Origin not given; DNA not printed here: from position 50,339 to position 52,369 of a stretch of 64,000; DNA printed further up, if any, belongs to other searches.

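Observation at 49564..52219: DUF116-polyprenyl diphosphate synthase fusion paired with an orphan prenyltransferase-beta/terpene-cyclase-like protein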

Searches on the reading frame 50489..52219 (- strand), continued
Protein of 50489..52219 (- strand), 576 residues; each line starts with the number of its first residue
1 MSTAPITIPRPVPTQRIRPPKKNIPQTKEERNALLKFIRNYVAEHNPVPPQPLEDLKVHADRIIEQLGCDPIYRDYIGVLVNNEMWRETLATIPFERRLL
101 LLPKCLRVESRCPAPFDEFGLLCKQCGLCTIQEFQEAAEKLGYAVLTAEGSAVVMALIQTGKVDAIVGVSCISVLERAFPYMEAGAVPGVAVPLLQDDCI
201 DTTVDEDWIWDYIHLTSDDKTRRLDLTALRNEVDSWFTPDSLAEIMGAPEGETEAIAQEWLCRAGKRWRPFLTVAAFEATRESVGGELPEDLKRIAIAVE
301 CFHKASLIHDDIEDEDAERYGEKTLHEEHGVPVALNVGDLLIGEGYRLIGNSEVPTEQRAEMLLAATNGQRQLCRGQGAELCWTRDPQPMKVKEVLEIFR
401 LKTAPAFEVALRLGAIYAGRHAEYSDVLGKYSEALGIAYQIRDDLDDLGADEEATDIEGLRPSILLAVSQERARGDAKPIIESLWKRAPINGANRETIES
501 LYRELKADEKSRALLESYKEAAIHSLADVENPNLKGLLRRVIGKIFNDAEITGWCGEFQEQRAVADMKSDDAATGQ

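Call 19: search_protein_representatives(protein=window:50489-52219:-)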
Query: 576 residues. Proteins with E-value up to 0.001 (for the whole library): 24687; up to 1e-10: 8007; up to 1e-30: 519. The best 150 are listed.
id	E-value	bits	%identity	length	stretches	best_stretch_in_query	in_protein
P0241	1.8e-216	736.4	58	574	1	4-564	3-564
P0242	2.5e-205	699.6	59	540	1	38-564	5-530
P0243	3.6e-190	649.6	72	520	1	85-472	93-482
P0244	4.9e-189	645.8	53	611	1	4-564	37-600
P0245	1.8e-177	607.6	52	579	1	19-556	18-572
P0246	2.6e-165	567.5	47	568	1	15-561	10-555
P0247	1.4e-161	555.2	49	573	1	18-561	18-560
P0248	5.3e-159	546.6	47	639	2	14-489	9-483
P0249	4.1e-155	533.8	47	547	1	21-546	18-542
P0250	5.4e-151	520.2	49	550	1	19-548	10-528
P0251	1.7e-149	515.3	73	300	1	8-307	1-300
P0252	2.5e-146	504.8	46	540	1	15-545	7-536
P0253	8.0e-145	499.8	47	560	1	16-547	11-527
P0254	1.9e-143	495.3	52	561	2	12-247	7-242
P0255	2.5e-143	494.9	47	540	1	23-546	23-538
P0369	4.4e-86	305.9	50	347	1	227-549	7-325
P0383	1.5e-82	294.2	46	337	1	223-546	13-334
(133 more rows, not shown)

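Call 21: find_related_loci(query=A1, collection=genome_contigs, flank=10000)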
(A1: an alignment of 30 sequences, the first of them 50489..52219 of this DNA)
Query A1 (576 aa) in genome_contigs; peptide patterns used: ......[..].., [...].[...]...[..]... (x = any residue, [..] = any of these).
600 stretches matched a pattern (row limit reached: there are more); 589 encode a relative of the query (tblastn E <= 1e-3); the best 80 are kept; 80 distinct loci.
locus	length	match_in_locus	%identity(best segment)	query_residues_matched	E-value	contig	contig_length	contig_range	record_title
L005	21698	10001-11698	74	1-564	0e+0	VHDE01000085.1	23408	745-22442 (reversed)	MAG: Verrucomicrobia bacterium isolate K_Offshore_80m_m1_157 K_Offshore_80m_m1_157_Ga0194132_10004578, whole genome shot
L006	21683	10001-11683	74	1-561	0e+0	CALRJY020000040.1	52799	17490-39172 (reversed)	MAG: Chitinophaga pinensis isolate JJ-GEL11-19-2-m1-bin235 genome assembly, contig: JJ-R1525-126-C100, whole genome shot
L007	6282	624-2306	74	1-561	0e+0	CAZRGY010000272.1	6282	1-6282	MAG TPA_asm: uncultured Verrucomicrobiota bacterium isolate SRP319275_co1_7 genome assembly, contig: NODE_17516_length_6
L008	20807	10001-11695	73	1-563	0e+0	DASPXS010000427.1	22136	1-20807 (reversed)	MAG TPA_asm: Haliangiales bacterium isolate SMAG_U11573 k141_344136, whole genome shotgun sequence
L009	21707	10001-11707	72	1-567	0e+0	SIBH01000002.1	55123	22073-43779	MAG: Pedosphaera sp. isolate Baikal-deep-G228 BACOMB-C2243, whole genome shotgun sequence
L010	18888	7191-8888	72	2-565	0e+0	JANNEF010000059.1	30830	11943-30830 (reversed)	MAG: Verrucomicrobiota bacterium isolate OTE_75_metabat_426 OTE_75_k141_2992747, whole genome shotgun sequence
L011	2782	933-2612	71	3-564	0e+0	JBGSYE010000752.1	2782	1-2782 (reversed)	MAG: Chthoniobacteraceae bacterium isolate JTS-RE83 k141_12502154, whole genome shotgun sequence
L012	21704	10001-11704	69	2-567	0e+0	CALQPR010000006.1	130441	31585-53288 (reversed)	MAG: Pedosphaera parvula Ellin514 isolate HRS-HS6-bin-38 genome assembly, contig: HRS-HS6-C21, whole genome shotgun sequ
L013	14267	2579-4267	69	1-559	0e+0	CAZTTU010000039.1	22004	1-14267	MAG TPA_asm: uncultured Verrucomicrobiota bacterium isolate SRP260945_co1_472 genome assembly, contig: NODE_3628_length_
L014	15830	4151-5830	69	3-561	0e+0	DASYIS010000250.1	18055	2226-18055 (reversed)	MAG TPA_asm: Chthoniobacteraceae bacterium isolate SMAG_U4275 k141_945431, whole genome shotgun sequence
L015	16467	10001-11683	68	2-560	0e+0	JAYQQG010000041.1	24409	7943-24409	MAG: Verrucomicrobiales bacterium isolate SD3111_S41.rosella.009 NODE_527_length_24409_cov_6.62194, whole genome shotgun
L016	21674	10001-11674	70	2-562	0e+0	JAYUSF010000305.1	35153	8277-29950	MAG: Verrucomicrobiota bacterium isolate GL117_UP_concoct_13 GL117_UP_concoct_13_304, whole genome shotgun sequence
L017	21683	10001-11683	67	2-560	0e+0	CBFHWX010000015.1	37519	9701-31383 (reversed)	MAG: Limisphaerales bacterium isolate Co_bin_191_indper genome assembly, contig: Co_bin_191_indper_c15, whole genome sho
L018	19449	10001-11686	68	1-565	0e+0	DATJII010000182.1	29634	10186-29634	MAG TPA_asm: Candidatus Limnocylindria bacterium isolate SMAG_U15534 k141_6459138, whole genome shotgun sequence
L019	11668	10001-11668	67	2-555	0e+0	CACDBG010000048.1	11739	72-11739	uncultured Verrucomicrobia bacterium isolate AG-365-D08 genome assembly, contig: AG-365-D08_NODE_48, whole genome shotgu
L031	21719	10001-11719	65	1-566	0e+0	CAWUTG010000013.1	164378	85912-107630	MAG: uncultured Verrucomicrobiales bacterium isolate HER22_SLC_100_bin_30_1 genome assembly, contig: HER22_SLC_100_bin_3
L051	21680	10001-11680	59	5-565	0e+0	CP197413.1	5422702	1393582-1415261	Planctomycetaceae bacterium SH248 chromosome, whole genome shotgun sequence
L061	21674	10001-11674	52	6-565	0e+0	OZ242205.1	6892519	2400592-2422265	MAG: Vicinamibacterales bacterium isolate eeb0043e-0032-4cf8-a264-719f6bba5173 genome assembly, chromosome: 1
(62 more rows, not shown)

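Call 24: search_protein_families(library=ncbifam, proteins=[L004:8674-9969:+, L051:8741-9925:+], max_evalue=0.001)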
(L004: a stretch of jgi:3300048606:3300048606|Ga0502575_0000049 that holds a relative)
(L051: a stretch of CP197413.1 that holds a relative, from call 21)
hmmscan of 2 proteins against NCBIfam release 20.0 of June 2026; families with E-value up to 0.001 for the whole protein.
L004:8674-9969:+ (431 aa): 41 families (the best 25 are shown)
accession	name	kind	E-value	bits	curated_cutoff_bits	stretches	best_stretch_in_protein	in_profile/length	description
TIGR04055.1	rSAM_NirJ2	equivalog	1.5e-17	64.2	500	1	55-198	7-155/326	putative heme d1 biosynthesis radical SAM protein NirJ2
TIGR04054.1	rSAM_NirJ1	equivalog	2.6e-16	59.2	650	1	49-197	37-190/387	putative heme d1 biosynthesis radical SAM protein NirJ1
TIGR04251.1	SCM_rSAM_ScmF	equivalog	7.5e-16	58.4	400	1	50-197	6-162/353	SynChlorMet cassette radical SAM/SPASM protein ScmF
TIGR04546.1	rSAM_ahbC_deAc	equivalog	1e-14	54.2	650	1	52-197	43-193/390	12,18-didecarboxysiroheme deacetylase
TIGR04347.1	pseudo_SAM_Halo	equivalog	1.1e-14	54.6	525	1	48-217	38-211/390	TIGR04347 family pseudo-SAM/SPASM protein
TIGR04303.1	GeoRSP_rSAM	equivalog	1.9e-14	54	400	1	53-321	10-289/325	GeoRSP system radical SAM/SPASM protein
TIGR04051.1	rSAM_NirJ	equivalog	3e-14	52.8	515.45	1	52-197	6-156/354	heme d1 biosynthesis radical SAM protein NirJ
NF050035.1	rSAM_WgK_link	exception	5.1e-13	48.7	650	1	47-207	8-174/367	radical SAM/SPASM peptide maturase WgkB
TIGR04545.1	rSAM_ahbD_hemeb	equivalog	1.3e-12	47.9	500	1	54-216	6-174/339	heme b synthase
TIGR03962.1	mycofact_rSAM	equivalog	3.4e-12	46.2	265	1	39-322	3-297/339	mycofactocin radical SAM maturase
TIGR04466.1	rSAM_BlsE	equivalog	1.3e-11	44.6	400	1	49-199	4-157/327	cytosylglucuronate decarboxylase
TIGR03961.1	rSAM_PTO1314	hypoth_equivalog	1.8e-11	43.9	306.05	1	53-214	28-188/332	PTO1314 family radical SAM protein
TIGR04317.1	W_rSAM_matur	equivalog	9.9e-11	41.3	380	1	50-181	6-141/349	tungsten cofactor oxidoreductase radical SAM maturase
TIGR04340.1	rSAM_ACGX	hypoth_equivalog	3e-10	39.9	400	1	52-197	7-162/341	radical SAM/SPASM domain protein, ACGX system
TIGR04053.2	TIGR04053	equivalog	8e-09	35.2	395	1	53-255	13-221/366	TIGR04053 family radical SAM/SPASM domain-containing protein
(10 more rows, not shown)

L051:8741-9925:+ (395 aa): 44 families (the best 25 are shown)
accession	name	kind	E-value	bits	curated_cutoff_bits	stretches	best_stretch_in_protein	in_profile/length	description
NF050035.1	rSAM_WgK_link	exception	9.5e-19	67.6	650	1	46-212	7-177/367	radical SAM/SPASM peptide maturase WgkB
TIGR04251.1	SCM_rSAM_ScmF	equivalog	2.9e-17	63.1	400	1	51-216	7-179/353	SynChlorMet cassette radical SAM/SPASM protein ScmF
TIGR04055.1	rSAM_NirJ2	equivalog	3.7e-17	62.9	500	1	55-200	7-156/326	putative heme d1 biosynthesis radical SAM protein NirJ2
TIGR04054.1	rSAM_NirJ1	equivalog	1.4e-16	60.1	650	1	48-199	36-191/387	putative heme d1 biosynthesis radical SAM protein NirJ1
TIGR04546.1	rSAM_ahbC_deAc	equivalog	5e-15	55.2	650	1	48-198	39-193/390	12,18-didecarboxysiroheme deacetylase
TIGR04347.1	pseudo_SAM_Halo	equivalog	9.2e-14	51.5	525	1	52-218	42-211/390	TIGR04347 family pseudo-SAM/SPASM protein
TIGR04051.1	rSAM_NirJ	equivalog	1.1e-13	50.9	515.45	1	50-196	4-154/354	heme d1 biosynthesis radical SAM protein NirJ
TIGR04466.1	rSAM_BlsE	equivalog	1.2e-13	51.2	400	1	49-199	4-156/327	cytosylglucuronate decarboxylase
TIGR04545.1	rSAM_ahbD_hemeb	equivalog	2.3e-13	50.3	500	1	54-210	6-166/339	heme b synthase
TIGR03961.1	rSAM_PTO1314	hypoth_equivalog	6.7e-13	48.6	306.05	1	36-201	9-174/332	PTO1314 family radical SAM protein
TIGR02109.1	PQQ_syn_pqqE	equivalog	1.9e-12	46.8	381.35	1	45-320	4-293/358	pyrroloquinoline quinone biosynthesis protein PqqE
TIGR04053.2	TIGR04053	equivalog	2.6e-12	46.7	395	1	50-252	10-218/366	TIGR04053 family radical SAM/SPASM domain-containing protein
TIGR04250.1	SCM_rSAM_ScmE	equivalog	2.6e-12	46.3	400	1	51-198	6-158/358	SynChlorMet cassette radical SAM/SPASM protein ScmE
TIGR03962.1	mycofact_rSAM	equivalog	2.6e-11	43.3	265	1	39-323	3-299/339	mycofactocin radical SAM maturase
TIGR04340.1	rSAM_ACGX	hypoth_equivalog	2.9e-11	43.2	400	1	53-211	8-174/341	radical SAM/SPASM domain protein, ACGX system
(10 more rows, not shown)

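Call 26: search_solved_structures(query=A1, max_evalue=0.001)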
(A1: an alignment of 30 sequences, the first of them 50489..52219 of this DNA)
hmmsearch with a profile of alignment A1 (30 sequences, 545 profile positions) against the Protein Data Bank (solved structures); distinct sequences matched with E-value up to 0.001: 186 (the best 60 are shown).
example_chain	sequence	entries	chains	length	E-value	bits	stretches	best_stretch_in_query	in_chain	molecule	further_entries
1wy0_A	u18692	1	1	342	8.4e-52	179.7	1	248-540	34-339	geranylgeranyl pyrophosphate synthetase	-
5jfq_A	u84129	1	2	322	1.8e-44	155.5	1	235-540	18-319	Geranylgeranyl Pyrophosphate Synthetase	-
6kd7_A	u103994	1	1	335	3.9e-43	151.1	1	255-524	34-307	Polyprenyl synthetase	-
4jxn_A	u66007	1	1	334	3.7e-40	141.2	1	239-541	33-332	Octaprenyl-diphosphate synthase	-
3mzv_A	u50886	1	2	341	1.3e-39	139.5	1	241-541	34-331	Decaprenyl diphosphate synthase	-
5h9d_A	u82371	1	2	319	2.2e-39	138.7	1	234-538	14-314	Farnesyl pyrophosphate synthetase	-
9kp1_B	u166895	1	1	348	5.7e-39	137.3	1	242-539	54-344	Heptaprenyl diphosphate synthase component 2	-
3oyr_A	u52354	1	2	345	8.8e-39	136.7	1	249-535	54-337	Trans-isoprenyl diphosphate synthase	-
3aqb_B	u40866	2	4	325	9.2e-39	136.6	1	235-541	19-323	Component B of hexaprenyl diphosphate synthase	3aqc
4kkm_A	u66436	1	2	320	4.6e-38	134.3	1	211-495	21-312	Polyprenyl synthetase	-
5ayp_A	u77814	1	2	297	2.5e-37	131.9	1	249-447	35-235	Farnesyl diphosphate synthase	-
4jxy_A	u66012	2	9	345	7.1e-37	130.4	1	237-533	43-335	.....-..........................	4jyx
7lbj_A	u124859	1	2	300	1.2e-36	129.7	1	248-494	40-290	Geranyltranstransferase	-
3q1o_A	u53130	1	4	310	1.4e-36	129.4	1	249-477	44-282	Geranyltranstransferase (IspA)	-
3llw_A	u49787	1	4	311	1.4e-36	129.4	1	249-477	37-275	Geranyltranstransferase (IspA)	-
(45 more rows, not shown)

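Call 36: search_protein_families(library=pfam, proteins=[L004:8674-9969:+, L051:7479-7772:+], max_evalue=10)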
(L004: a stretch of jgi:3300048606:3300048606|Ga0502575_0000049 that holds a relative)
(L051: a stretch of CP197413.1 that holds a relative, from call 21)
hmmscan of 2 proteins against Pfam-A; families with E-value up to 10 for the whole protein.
L004:8674-9969:+ (431 aa): 2 families
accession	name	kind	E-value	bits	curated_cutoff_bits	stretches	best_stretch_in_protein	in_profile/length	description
PF04055.27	Radical_SAM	-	2.5e-12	47.7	29.5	1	53-183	2-143/166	Radical SAM superfamily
PF13353.11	Fer4_12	-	0.0011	19.7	22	1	55-112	12-74/137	4Fe-4S single cluster domain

L051:7479-7772:+ (98 aa): 0 families

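Call 42: search_protein_families(library=pfam, proteins=[L051:12552-14405:+, L051:14402-15544:+, L031:12610-14355:+, L031:4316-5506:+, L061:12358-14196:+, L061:14193-15419:+], max_evalue=0.001)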
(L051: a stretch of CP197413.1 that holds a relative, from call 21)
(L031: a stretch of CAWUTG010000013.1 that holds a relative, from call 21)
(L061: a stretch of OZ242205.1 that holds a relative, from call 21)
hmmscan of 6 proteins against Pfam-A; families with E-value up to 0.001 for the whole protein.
L051:12552-14405:+ (617 aa): 5 families
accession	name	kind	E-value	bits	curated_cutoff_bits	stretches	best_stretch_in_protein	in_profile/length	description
PF13243.12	SQHop_cyclase_C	-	1.4e-39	136.5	26.1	2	293-519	4-231/319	Squalene-hopene cyclase C-terminal domain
PF13249.12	SQHop_cyclase_N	-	2.4e-13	50.4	26.2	1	15-184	3-145/291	Squalene-hopene cyclase N-terminal domain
PF00432.27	Prenyltrans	-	5e-08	33.2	26.5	1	365-539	41-192/304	Prenyltransferase alpha-alpha toroid domain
PF07678.20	TED_complement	-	6.3e-06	25.9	22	0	378-452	117-191/312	A-macroglobulin TED domain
PF09492.16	Pec_lyase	-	2.7e-05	24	22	0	368-397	55-84/292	Pectic acid lyase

L051:14402-15544:+ (380 aa): 1 family
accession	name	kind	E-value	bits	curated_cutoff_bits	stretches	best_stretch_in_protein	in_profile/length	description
PF00266.25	Aminotran_5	-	2.5e-63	214.7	21.5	1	4-353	2-359/371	Aminotransferase class-V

L031:12610-14355:+ (581 aa): 4 families
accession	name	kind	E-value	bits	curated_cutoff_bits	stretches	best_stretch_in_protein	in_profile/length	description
PF13243.12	SQHop_cyclase_C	-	1.9e-33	116.3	26.1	2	279-504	4-228/319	Squalene-hopene cyclase C-terminal domain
PF13249.12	SQHop_cyclase_N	-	5.5e-19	68.9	26.2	1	6-111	2-108/291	Squalene-hopene cyclase N-terminal domain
PF00432.27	Prenyltrans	-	1e-08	35.4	26.5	1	280-504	30-218/304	Prenyltransferase alpha-alpha toroid domain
PF07678.20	TED_complement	-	3.2e-05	23.6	22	0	230-317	149-244/312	A-macroglobulin TED domain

L031:4316-5506:+ (396 aa): 1 family
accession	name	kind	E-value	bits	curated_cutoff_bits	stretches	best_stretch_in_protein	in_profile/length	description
PF00266.25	Aminotran_5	-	1.4e-42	146.5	21.5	1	13-355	2-360/371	Aminotransferase class-V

L061:12358-14196:+ (612 aa): 4 families
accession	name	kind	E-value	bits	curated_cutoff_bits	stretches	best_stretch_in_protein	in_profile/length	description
PF13243.12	SQHop_cyclase_C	-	2.4e-20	73.3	26.1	1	394-531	88-231/319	Squalene-hopene cyclase C-terminal domain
PF13249.12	SQHop_cyclase_N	-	7.6e-17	61.9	26.2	1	18-172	2-144/291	Squalene-hopene cyclase N-terminal domain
PF07678.20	TED_complement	-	0.00011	21.9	22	0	431-474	90-133/312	A-macroglobulin TED domain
PF00432.27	Prenyltrans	-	0.00022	21.2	26.5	0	47-117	134-208/304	Prenyltransferase alpha-alpha toroid domain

L061:14193-15419:+ (408 aa): 3 families
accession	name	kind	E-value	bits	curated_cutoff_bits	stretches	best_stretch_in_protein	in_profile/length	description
PF00266.25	Aminotran_5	-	4.2e-83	279.8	21.5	1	29-387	1-369/371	Aminotransferase class-V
PF01041.23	DegT_DnrJ_EryC1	-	1.1e-05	25.3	19.8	1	94-211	45-153/360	DegT/DnrJ/EryC1/StrS aminotransferase family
PF01212.27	Beta_elim_lyase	-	0.0001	22.2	27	1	75-206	36-171/288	Beta-eliminating lyase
